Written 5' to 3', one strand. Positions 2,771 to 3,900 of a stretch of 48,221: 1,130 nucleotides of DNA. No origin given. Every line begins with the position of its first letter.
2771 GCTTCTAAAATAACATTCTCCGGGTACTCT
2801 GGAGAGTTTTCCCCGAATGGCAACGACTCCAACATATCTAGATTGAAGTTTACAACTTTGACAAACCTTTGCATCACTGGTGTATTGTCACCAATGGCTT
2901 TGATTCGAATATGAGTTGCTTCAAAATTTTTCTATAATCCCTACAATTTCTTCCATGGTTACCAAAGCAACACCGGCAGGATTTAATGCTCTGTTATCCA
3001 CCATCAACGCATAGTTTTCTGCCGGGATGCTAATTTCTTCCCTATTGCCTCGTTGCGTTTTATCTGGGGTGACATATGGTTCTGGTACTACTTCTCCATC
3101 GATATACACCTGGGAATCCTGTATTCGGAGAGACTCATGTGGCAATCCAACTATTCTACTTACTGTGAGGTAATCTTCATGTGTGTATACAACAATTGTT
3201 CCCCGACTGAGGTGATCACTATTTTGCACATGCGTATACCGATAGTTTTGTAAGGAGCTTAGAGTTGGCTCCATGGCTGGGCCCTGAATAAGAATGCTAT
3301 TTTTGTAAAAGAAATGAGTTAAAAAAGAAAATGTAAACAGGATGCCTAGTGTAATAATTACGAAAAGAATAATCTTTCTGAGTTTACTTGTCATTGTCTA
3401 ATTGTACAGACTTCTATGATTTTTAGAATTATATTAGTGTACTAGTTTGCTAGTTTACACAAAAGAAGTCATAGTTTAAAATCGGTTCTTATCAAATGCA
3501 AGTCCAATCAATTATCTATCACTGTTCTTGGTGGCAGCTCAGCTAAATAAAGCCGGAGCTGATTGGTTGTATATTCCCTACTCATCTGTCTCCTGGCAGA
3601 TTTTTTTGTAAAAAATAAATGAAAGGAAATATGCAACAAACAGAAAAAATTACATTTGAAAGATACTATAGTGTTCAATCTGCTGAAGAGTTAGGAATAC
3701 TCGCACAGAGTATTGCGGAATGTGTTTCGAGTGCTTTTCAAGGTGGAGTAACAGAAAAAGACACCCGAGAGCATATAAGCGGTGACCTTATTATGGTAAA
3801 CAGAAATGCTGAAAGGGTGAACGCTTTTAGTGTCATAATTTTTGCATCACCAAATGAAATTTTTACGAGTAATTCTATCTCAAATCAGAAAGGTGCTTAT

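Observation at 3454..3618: Tandem-Trp leader peptide plus terminator upstream of a GNAT / AstE-like / TrpR-like operon: candidate trp-type attenuator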

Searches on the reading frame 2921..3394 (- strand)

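Call 7: search_protein_families(library=pfam, proteins=[window:2921-3394:-], max_evalue=0.1)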
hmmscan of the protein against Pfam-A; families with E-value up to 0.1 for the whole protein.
window:2921-3394:- (157 aa): 3 families
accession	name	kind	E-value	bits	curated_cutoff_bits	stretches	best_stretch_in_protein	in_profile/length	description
PF10502.14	Peptidase_S26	-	1.1e-13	51.9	22.9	1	11-136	7-143/168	Signal peptidase, peptidase S26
PF00717.28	Peptidase_S24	-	0.019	15.1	23.3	1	36-83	40-84/116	Peptidase S24-like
PF22963.3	Ig_NUP210_3rd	-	0.046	14.4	27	0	112-141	25-54/105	NUP210 Ig-like domain 3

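Call 8: search_protein_families(library=ncbifam, proteins=[window:2921-3394:-], max_evalue=0.1)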
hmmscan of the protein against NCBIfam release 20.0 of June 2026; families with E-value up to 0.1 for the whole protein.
window:2921-3394:- (157 aa): 3 families
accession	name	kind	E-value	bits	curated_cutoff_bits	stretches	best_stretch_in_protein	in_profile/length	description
TIGR02227.1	sigpep_I_bact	equivalog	2.4e-19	69.8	47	1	14-136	4-134/162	signal peptidase I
TIGR02228.1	sigpep_I_arch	equivalog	8.5e-06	25.7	51.85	1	5-146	3-146/158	signal peptidase I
NF052590.1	ArlF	equivalog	0.025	14.7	110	1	66-149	57-136/137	archaellum stator protein ArlF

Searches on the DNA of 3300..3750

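Call 4: search_rna_families(source=window, start=3300, end=3750, threshold=evalue, max_evalue=10)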
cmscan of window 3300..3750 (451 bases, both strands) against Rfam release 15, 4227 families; matches with E-value up to 10: 7.
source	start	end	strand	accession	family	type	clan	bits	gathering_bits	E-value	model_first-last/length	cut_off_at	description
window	3563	3642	+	RF04273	MIR827_2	Gene; miRNA;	CL00143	20.2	67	0.76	1-89/89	no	MIR827_2 microRNA precursor family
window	3538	3644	+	RF00613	SNORD94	Gene; snRNA; snoRNA; CD-box;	-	17.9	60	0.074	33-132/137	no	Small nucleolar RNA SNORD94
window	3583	3620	-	RF03055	RAGATH-30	Gene; sRNA;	-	16.1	59.5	1.6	22-59/59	no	RAGATH-30 RNA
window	3617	3688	+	RF00571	SNORD65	Gene; snRNA; snoRNA; CD-box;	CL00057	14.2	41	2.1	1-73/73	no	Small nucleolar RNA SNORD65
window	3539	3657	+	RF01578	RUF1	Gene; sRNA;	-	13.5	70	4.6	1-264/264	no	Plasmodium RNA of unkown function RUF1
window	3335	3386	+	RF00151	SNORD58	Gene; snRNA; snoRNA; CD-box;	CL00064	13.2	42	8.9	1-65/65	no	Small nucleolar RNA SNORD58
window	3712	3748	-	RF02220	ZNRD1-AS1_3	Gene; lncRNA;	-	12.1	60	4.5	69-104/104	no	ZNRD1 antisense RNA 1 conserved region 3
